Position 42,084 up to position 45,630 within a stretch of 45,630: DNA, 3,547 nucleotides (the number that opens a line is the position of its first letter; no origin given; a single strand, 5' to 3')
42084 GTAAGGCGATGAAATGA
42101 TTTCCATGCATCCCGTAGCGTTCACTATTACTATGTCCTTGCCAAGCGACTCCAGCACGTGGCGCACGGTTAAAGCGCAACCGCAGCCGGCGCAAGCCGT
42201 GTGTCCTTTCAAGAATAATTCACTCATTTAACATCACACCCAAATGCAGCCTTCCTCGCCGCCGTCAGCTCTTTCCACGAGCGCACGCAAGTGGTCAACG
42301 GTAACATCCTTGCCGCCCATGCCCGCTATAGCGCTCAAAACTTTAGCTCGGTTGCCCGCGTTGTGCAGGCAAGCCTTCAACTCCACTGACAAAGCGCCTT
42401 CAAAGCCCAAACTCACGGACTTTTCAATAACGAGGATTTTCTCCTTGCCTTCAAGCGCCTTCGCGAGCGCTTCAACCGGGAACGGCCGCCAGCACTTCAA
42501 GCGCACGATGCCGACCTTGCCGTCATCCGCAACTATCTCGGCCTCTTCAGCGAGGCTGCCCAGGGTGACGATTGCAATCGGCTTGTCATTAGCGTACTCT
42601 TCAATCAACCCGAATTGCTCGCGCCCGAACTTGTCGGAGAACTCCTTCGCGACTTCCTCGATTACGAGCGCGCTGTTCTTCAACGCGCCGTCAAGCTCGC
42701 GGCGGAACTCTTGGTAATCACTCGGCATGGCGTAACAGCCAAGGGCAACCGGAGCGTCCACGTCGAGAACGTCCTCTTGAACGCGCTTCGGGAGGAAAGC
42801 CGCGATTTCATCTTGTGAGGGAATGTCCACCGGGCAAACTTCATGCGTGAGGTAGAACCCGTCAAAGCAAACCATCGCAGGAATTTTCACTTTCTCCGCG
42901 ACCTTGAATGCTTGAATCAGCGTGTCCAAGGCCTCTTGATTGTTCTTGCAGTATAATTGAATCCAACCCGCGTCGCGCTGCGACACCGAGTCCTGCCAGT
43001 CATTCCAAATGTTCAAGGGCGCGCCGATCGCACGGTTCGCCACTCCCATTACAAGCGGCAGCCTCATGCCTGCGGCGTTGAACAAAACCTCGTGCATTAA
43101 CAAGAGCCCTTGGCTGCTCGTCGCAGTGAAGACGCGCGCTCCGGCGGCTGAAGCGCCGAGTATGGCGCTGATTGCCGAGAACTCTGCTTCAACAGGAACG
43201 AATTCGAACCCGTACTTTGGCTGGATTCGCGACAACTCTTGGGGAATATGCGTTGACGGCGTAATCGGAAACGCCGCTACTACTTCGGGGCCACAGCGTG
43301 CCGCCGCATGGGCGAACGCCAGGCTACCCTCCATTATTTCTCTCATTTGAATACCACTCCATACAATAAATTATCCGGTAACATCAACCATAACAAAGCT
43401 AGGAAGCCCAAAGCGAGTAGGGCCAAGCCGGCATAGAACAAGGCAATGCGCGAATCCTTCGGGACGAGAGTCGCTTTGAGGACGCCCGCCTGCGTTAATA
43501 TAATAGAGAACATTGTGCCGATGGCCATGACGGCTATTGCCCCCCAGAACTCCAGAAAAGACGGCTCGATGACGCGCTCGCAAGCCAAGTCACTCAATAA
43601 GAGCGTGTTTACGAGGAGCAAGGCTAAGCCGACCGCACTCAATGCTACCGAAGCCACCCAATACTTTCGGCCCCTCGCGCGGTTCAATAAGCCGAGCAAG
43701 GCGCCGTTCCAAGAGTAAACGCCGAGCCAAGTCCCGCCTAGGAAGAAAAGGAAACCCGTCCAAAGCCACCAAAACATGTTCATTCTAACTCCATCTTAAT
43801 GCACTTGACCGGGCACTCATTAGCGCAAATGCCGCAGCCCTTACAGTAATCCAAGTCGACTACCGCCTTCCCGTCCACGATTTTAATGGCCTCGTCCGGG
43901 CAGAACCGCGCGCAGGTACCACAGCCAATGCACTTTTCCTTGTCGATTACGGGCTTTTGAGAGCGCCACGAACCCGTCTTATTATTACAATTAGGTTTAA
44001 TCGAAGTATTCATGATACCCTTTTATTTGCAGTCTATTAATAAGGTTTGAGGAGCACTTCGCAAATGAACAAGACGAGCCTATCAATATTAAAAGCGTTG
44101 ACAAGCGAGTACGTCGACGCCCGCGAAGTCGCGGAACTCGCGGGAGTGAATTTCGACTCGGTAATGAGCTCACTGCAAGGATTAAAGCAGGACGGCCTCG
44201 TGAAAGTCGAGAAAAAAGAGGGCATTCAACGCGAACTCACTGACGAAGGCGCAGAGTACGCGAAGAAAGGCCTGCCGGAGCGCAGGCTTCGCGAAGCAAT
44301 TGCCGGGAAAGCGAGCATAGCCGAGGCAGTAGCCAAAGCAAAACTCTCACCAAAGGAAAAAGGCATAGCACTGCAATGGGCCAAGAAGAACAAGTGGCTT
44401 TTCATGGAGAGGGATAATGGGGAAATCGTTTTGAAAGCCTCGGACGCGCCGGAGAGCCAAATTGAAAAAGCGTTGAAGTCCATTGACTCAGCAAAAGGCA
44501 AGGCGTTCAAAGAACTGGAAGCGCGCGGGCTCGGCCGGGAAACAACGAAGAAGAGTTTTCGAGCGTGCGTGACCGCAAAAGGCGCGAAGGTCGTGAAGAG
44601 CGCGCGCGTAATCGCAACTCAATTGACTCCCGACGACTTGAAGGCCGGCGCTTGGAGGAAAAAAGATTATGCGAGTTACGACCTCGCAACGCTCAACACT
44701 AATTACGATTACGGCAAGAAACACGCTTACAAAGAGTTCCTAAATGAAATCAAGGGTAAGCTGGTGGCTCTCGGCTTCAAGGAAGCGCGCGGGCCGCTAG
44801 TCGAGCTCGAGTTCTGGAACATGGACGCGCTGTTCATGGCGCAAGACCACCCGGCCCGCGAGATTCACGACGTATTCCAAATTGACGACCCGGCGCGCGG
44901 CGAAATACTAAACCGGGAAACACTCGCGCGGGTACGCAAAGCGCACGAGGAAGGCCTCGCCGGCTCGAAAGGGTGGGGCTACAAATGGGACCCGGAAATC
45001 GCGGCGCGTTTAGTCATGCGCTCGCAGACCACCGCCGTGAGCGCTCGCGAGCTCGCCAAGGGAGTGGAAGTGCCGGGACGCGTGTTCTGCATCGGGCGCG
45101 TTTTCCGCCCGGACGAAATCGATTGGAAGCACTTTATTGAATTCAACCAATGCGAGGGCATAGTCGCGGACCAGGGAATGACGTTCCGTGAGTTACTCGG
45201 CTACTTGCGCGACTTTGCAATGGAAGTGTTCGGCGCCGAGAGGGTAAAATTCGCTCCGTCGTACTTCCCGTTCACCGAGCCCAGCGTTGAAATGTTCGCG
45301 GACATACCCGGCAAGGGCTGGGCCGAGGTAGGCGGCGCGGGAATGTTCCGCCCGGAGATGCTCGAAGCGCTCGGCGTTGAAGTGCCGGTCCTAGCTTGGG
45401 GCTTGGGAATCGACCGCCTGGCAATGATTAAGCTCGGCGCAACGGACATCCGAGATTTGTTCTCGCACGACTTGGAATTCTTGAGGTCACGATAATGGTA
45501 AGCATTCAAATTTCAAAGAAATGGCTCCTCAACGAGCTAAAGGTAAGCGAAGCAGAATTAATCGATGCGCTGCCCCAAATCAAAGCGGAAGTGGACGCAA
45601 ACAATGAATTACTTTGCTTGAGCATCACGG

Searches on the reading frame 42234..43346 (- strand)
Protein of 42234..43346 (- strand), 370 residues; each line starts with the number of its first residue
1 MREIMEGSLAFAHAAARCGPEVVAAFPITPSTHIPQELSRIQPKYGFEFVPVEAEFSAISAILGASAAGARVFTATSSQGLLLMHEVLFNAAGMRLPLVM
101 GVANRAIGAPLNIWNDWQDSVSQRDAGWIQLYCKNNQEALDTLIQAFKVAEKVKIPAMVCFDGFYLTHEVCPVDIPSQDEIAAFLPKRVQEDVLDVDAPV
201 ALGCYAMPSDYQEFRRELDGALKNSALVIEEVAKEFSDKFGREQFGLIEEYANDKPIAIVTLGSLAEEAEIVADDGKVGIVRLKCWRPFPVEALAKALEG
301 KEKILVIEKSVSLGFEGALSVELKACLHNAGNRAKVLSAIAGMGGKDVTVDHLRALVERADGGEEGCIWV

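Call 19: search_protein_families(library=pfam, proteins=[window:42234-43346:-], max_evalue=0.00001)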
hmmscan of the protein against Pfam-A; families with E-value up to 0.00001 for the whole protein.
window:42234-43346:- (370 aa): 2 families
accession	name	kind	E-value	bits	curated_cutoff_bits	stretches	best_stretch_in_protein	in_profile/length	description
PF01855.24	POR_N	-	4e-69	233.3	27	1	13-233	1-230/231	Pyruvate flavodoxin/ferredoxin oxidoreductase, thiamine diP-bdg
PF17147.9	PFOR_II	-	7.8e-20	71.6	27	1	257-352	3-101/102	Pyruvate:ferredoxin oxidoreductase core domain II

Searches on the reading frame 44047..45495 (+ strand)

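Call 19: search_protein_families(library=pfam, proteins=[window:44047-45495:+], max_evalue=0.00001)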
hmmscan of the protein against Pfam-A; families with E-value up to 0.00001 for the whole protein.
window:44047-45495:+ (482 aa): 2 families
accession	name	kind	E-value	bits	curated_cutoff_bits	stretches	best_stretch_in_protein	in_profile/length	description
PF01409.25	tRNA-synt_2d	-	1.7e-84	283.6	19.8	1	211-481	2-245/246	tRNA synthetases class II core domain (F)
PF00152.25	tRNA-synt_2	-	7.3e-06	25.7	25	0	343-370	88-118/308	tRNA synthetases class II (D, K and N)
